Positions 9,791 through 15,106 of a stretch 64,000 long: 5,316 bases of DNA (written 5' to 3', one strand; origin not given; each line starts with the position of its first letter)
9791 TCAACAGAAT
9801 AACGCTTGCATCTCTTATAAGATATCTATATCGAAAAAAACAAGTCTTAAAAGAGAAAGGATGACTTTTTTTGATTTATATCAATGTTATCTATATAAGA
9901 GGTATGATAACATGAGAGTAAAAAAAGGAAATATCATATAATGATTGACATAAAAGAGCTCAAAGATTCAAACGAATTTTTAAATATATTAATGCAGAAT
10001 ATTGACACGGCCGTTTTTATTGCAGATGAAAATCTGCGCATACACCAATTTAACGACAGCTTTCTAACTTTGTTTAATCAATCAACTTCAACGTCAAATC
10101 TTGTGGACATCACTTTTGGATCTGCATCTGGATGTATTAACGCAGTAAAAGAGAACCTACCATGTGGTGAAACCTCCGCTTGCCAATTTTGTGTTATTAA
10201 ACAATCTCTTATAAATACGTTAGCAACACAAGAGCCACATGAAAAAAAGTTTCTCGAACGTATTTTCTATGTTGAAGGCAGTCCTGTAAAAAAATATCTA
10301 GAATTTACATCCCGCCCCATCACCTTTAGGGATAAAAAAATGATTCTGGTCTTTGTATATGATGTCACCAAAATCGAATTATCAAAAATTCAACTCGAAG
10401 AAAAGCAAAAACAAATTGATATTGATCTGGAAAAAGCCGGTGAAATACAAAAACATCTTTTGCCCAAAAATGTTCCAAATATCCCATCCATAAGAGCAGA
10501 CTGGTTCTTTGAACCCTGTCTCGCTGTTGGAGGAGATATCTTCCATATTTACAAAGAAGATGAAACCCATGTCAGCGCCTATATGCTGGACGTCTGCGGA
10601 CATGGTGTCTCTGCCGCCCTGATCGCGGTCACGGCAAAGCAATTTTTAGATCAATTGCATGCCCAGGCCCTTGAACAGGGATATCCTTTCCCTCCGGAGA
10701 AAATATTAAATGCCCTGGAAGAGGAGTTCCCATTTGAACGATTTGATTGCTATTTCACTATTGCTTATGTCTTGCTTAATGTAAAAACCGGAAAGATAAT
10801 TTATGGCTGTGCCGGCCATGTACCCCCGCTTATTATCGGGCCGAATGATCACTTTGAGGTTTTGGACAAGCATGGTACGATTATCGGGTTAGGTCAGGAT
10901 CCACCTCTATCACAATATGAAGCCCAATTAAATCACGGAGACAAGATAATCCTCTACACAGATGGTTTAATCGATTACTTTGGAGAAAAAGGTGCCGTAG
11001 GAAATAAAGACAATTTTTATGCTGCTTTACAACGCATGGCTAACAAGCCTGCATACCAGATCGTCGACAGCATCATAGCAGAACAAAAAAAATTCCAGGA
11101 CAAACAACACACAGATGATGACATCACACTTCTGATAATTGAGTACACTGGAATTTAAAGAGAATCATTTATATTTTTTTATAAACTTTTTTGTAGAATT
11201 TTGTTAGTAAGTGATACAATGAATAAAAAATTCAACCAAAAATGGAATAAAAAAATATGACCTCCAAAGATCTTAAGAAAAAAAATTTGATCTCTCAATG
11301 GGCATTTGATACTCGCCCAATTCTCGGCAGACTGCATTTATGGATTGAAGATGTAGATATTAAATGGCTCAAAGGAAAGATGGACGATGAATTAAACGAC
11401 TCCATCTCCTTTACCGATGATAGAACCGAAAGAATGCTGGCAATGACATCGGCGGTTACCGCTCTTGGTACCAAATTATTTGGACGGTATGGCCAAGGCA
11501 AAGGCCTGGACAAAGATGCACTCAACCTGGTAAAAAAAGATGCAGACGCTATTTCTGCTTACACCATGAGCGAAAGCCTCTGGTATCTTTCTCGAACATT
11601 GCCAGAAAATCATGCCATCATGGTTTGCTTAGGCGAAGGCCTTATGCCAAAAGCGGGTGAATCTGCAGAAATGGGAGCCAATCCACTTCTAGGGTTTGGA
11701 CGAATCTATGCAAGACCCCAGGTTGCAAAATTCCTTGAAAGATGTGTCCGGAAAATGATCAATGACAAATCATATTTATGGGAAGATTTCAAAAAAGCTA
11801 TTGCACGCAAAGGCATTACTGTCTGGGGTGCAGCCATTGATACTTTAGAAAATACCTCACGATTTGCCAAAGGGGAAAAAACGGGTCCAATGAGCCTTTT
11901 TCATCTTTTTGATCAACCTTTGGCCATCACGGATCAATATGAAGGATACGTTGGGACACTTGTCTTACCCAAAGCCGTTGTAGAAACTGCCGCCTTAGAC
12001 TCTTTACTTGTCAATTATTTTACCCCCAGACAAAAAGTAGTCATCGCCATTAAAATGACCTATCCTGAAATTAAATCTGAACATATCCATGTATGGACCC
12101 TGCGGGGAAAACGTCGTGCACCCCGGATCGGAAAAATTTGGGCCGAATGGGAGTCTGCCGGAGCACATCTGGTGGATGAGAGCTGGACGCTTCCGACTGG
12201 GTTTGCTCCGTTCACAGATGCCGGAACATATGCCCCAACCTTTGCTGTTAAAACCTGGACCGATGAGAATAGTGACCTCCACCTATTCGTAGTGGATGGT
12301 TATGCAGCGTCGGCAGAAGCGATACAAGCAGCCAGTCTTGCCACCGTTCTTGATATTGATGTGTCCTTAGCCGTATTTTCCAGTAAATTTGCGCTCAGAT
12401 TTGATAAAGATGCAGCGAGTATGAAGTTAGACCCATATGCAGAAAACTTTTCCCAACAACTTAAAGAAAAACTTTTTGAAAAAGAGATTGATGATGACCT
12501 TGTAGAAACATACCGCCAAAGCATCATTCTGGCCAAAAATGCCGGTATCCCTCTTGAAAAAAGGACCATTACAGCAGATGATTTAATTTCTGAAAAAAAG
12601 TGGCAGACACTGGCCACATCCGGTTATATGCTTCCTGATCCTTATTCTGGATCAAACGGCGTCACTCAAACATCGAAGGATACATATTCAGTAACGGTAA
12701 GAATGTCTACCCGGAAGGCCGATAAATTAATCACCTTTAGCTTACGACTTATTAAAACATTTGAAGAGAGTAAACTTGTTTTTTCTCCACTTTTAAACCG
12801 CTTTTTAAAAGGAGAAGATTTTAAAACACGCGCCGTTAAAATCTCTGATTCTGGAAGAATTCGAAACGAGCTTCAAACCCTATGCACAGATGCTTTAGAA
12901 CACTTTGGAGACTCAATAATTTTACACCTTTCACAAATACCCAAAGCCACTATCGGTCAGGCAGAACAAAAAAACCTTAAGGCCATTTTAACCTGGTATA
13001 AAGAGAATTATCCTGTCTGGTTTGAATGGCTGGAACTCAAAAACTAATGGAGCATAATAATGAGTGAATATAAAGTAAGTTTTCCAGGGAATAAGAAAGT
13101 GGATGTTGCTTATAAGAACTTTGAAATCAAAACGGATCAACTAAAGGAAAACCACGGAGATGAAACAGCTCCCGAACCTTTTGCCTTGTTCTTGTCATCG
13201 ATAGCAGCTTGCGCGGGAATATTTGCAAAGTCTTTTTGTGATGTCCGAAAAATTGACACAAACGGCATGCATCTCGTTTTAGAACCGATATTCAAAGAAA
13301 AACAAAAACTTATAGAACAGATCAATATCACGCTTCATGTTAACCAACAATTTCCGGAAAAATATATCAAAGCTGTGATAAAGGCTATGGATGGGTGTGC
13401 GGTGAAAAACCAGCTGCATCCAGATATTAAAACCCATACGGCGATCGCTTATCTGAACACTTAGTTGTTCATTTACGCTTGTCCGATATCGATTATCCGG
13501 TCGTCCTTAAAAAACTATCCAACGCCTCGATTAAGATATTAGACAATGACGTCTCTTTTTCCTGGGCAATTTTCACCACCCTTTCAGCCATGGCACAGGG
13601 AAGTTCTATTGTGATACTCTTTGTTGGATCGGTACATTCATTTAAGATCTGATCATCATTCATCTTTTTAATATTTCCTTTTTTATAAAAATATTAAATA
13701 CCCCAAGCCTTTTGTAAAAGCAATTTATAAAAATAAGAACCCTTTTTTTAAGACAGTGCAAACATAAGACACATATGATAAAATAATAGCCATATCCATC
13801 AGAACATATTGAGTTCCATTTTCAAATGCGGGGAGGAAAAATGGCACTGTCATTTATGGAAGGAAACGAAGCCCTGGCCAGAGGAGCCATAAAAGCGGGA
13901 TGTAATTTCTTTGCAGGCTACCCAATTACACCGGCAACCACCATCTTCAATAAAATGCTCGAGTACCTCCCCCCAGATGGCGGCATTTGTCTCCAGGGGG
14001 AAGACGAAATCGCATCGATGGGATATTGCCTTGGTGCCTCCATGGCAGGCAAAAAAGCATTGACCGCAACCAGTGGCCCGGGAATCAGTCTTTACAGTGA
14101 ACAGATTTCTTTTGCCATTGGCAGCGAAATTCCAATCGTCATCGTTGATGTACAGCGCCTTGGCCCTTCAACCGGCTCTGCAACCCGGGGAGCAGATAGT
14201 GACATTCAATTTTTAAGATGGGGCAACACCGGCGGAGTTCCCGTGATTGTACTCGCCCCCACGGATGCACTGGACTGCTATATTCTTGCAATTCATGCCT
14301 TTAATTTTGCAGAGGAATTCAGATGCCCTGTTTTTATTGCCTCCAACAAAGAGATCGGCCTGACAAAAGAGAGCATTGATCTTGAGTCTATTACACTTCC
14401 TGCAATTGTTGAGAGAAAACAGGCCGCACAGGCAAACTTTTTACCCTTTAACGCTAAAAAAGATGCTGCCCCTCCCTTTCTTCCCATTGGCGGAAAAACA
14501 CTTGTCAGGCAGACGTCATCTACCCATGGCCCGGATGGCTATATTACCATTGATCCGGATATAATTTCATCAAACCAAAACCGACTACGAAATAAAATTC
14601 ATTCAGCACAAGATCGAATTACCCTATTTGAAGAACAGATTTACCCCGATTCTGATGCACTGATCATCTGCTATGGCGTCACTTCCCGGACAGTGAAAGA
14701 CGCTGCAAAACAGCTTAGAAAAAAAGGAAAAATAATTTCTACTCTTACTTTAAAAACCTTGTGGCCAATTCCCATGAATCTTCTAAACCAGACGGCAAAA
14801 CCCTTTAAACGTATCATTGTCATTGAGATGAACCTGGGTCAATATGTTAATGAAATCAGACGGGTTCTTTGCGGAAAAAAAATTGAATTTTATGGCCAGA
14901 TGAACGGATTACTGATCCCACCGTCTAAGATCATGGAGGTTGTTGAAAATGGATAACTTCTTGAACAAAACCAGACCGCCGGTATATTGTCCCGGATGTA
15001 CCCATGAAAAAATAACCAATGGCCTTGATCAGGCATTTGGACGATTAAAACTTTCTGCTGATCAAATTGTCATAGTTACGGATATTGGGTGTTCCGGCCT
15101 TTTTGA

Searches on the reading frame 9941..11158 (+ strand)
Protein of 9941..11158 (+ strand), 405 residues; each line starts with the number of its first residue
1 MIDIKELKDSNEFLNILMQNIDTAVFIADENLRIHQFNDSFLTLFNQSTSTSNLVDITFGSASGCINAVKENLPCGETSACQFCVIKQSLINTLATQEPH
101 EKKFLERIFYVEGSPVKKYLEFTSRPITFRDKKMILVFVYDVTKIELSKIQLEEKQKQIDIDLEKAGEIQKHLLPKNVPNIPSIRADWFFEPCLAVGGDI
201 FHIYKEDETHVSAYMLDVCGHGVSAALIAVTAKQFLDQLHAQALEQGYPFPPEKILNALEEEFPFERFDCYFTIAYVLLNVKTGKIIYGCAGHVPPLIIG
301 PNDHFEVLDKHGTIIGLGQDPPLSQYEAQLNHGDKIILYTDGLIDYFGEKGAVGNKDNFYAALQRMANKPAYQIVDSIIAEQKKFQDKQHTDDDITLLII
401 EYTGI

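Call 56: search_protein_families(library=pfam, proteins=[window:9941-11158:+])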
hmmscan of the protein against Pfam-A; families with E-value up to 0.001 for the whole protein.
window:9941-11158:+ (405 aa): 2 families
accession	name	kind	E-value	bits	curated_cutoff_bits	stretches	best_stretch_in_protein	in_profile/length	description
PF07228.17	SpoIIE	-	6.7e-35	121.2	25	1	208-402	2-191/192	Stage II sporulation protein E (SpoIIE)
PF13188.13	PAS_8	-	0.00024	21.3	21.8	1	13-59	2-47/65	PAS domain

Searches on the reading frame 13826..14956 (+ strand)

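Call 56: search_protein_families(library=pfam, proteins=[window:13826-14956:+])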
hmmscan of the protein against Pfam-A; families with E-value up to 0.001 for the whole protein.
window:13826-14956:+ (376 aa): 3 families
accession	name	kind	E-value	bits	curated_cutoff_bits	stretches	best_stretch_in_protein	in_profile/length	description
PF01855.24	POR_N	-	2.5e-51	175.1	27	1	20-243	2-220/231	Pyruvate flavodoxin/ferredoxin oxidoreductase, thiamine diP-bdg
PF17147.9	PFOR_II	-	9.5e-17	61.7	27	1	277-368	2-101/102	Pyruvate:ferredoxin oxidoreductase core domain II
PF02780.25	Transketolase_C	-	3.2e-06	27.5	25.9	1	274-334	8-68/124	Transketolase, C-terminal domain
